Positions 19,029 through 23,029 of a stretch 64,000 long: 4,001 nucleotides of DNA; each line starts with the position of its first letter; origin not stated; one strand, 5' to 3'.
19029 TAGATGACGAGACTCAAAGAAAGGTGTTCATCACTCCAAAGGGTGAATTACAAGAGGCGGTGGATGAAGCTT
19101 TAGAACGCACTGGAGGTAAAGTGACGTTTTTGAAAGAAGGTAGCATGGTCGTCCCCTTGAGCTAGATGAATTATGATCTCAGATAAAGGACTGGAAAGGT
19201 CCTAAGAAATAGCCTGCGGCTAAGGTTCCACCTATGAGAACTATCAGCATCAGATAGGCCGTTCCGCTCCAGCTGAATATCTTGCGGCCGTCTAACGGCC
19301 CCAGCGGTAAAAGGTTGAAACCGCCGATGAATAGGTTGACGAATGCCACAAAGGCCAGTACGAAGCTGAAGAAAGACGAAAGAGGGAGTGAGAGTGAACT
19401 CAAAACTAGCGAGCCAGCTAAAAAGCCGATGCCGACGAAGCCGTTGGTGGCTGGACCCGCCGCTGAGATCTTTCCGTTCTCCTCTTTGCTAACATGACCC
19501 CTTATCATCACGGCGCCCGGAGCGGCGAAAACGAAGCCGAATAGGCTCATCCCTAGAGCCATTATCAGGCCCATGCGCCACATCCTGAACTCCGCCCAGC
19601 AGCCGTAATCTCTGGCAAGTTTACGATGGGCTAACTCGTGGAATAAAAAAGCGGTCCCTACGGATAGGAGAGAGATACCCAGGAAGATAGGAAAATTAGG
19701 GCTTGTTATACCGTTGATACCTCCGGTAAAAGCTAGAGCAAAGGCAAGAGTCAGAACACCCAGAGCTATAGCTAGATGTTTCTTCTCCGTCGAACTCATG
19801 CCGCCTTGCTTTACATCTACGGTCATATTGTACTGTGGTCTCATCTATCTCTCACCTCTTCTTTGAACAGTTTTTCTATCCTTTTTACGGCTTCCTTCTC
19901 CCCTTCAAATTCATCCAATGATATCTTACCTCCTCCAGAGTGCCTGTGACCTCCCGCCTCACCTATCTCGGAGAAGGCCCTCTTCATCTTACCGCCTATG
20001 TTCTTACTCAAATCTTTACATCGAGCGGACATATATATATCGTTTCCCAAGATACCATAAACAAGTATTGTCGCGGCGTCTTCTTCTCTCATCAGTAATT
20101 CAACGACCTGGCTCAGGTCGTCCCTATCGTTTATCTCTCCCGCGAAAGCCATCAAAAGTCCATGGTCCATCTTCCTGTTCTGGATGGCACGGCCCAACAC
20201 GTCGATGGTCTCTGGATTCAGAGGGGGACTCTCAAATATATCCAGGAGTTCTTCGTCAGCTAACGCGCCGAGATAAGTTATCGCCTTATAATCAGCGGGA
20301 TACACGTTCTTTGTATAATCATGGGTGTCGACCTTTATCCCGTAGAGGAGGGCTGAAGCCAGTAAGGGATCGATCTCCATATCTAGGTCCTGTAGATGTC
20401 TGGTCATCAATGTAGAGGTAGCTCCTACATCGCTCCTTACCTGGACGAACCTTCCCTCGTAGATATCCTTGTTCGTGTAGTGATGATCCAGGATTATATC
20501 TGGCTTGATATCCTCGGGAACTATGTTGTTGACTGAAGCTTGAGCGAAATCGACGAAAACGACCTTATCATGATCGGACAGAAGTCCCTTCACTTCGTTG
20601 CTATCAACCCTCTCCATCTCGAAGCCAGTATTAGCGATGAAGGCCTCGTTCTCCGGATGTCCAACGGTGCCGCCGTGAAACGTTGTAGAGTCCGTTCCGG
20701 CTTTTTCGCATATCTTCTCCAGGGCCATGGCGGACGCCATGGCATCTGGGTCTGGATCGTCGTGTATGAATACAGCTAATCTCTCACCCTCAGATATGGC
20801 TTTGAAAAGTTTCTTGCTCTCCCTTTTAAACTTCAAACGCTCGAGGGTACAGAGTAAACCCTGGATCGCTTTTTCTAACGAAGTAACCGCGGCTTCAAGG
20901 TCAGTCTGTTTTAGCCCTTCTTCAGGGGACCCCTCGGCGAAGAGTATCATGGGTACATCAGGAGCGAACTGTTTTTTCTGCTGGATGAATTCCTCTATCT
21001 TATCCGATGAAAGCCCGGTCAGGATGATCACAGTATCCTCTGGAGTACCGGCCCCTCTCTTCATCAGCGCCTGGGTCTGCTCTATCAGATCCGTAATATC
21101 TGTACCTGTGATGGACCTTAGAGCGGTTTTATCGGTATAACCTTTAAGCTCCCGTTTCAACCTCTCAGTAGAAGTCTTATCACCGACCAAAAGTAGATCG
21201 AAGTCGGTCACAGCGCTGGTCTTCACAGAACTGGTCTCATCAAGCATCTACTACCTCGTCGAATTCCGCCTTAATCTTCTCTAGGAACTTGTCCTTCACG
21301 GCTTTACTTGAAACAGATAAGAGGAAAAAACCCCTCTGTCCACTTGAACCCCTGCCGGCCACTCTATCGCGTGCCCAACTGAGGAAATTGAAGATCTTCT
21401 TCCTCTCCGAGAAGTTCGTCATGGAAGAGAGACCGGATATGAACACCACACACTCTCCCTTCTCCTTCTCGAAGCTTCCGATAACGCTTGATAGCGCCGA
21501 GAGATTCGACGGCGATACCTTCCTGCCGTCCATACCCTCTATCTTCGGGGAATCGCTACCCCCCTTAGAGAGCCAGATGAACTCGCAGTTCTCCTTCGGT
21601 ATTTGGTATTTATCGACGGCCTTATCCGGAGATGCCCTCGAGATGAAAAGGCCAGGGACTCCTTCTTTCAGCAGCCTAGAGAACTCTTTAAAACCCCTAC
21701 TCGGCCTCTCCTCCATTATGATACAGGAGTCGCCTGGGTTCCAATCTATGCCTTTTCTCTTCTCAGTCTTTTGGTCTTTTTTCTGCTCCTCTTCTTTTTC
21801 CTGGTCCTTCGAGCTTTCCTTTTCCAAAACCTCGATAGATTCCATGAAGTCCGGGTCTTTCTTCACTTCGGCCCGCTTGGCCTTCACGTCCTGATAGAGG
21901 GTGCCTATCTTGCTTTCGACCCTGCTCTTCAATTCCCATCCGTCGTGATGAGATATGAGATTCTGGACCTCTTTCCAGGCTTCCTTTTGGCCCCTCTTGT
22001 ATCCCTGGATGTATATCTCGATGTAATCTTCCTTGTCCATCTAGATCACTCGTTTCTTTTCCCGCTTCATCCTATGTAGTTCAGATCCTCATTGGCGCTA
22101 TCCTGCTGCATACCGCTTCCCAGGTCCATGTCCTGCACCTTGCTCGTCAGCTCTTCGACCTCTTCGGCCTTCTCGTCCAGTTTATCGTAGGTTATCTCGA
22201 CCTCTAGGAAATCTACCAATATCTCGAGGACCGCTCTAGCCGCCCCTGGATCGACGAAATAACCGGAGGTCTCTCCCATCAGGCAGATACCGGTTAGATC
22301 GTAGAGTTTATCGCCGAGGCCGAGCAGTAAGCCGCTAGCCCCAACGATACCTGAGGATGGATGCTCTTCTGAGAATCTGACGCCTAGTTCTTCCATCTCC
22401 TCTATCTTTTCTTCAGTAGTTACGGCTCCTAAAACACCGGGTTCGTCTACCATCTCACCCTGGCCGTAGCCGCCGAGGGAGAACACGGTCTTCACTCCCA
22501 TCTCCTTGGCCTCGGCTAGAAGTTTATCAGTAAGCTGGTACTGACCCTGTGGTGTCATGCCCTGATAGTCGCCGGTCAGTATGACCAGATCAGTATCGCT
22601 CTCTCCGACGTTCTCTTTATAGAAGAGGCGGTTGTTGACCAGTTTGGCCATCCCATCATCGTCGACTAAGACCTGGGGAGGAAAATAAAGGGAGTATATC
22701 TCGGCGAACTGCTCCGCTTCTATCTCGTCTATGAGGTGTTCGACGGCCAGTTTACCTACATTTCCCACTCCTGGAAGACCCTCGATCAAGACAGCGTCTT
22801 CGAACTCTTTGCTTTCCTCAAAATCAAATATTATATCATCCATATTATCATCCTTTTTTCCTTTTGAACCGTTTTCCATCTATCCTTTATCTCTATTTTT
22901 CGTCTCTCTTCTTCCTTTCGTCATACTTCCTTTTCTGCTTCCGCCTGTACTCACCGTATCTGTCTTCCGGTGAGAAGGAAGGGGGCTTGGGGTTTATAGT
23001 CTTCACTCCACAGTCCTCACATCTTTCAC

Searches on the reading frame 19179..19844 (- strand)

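Call 89: search_protein_families(library=pfam, proteins=[window:19179-19844:-], max_evalue=0.001)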
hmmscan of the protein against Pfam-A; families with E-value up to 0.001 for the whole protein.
window:19179-19844:- (221 aa): 1 family
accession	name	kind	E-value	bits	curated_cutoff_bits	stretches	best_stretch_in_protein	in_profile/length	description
PF02163.28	Peptidase_M50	-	4.6e-07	29.9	27.2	1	85-190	78-190/221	Peptidase family M50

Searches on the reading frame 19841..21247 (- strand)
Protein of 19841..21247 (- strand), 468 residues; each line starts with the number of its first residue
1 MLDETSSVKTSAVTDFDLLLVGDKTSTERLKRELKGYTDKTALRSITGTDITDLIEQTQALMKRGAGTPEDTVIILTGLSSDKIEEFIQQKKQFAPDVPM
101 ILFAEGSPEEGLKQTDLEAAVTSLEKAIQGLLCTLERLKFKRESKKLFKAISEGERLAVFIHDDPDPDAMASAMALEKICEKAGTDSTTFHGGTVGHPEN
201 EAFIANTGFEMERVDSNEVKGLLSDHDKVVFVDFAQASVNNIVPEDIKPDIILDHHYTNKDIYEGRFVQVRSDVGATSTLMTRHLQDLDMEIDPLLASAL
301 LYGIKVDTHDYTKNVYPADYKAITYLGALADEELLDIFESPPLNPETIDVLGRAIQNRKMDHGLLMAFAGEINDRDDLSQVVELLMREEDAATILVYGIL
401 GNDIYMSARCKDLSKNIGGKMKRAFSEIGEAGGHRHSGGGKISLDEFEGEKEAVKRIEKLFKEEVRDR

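Call 89: search_protein_families(library=pfam, proteins=[window:19841-21247:-], max_evalue=0.001)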
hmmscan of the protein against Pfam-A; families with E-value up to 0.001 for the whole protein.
window:19841-21247:- (468 aa): 2 families
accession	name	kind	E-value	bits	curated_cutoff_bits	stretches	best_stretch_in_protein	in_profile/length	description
PF01368.27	DHH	-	1.7e-11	44.9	28.1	1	158-304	3-125/125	DHH family, N-terminal domain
PF02272.25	DHHA1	-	2.7e-07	31.4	25.9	1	365-462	5-101/102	DHHA1 domain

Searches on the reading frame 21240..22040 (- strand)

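Call 63: search_protein_families(library=pfam, proteins=[window:21240-22040:-], max_evalue=0.1)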
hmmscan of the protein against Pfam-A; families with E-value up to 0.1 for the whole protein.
window:21240-22040:- (266 aa): 3 families
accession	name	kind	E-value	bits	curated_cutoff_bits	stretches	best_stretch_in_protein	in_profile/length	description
PF05763.18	DUF835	-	8.8e-13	48.6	33.1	1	114-260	6-136/136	Protein of unknown function (DUF835)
PF03467.21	Smg4_UPF3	-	0.0054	17.3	24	1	51-96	105-150/172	Smg-4/UPF3 family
PF25220.1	Sororin_C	-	0.021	15.1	27.4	1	249-263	2-16/24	Sororin C-terminal region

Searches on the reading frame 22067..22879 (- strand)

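Call 63: search_protein_families(library=pfam, proteins=[window:22067-22879:-], max_evalue=0.1)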
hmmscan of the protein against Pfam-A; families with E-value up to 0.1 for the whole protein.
window:22067-22879:- (270 aa): 2 families
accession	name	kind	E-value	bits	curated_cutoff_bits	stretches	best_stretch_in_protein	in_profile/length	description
PF09754.15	PAC2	-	7.3e-55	186.5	25.8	1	31-248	1-214/215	PAC2 family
PF07240.16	Turandot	-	0.035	14.5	27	1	7-53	29-69/80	Stress-inducible humoral factor Turandot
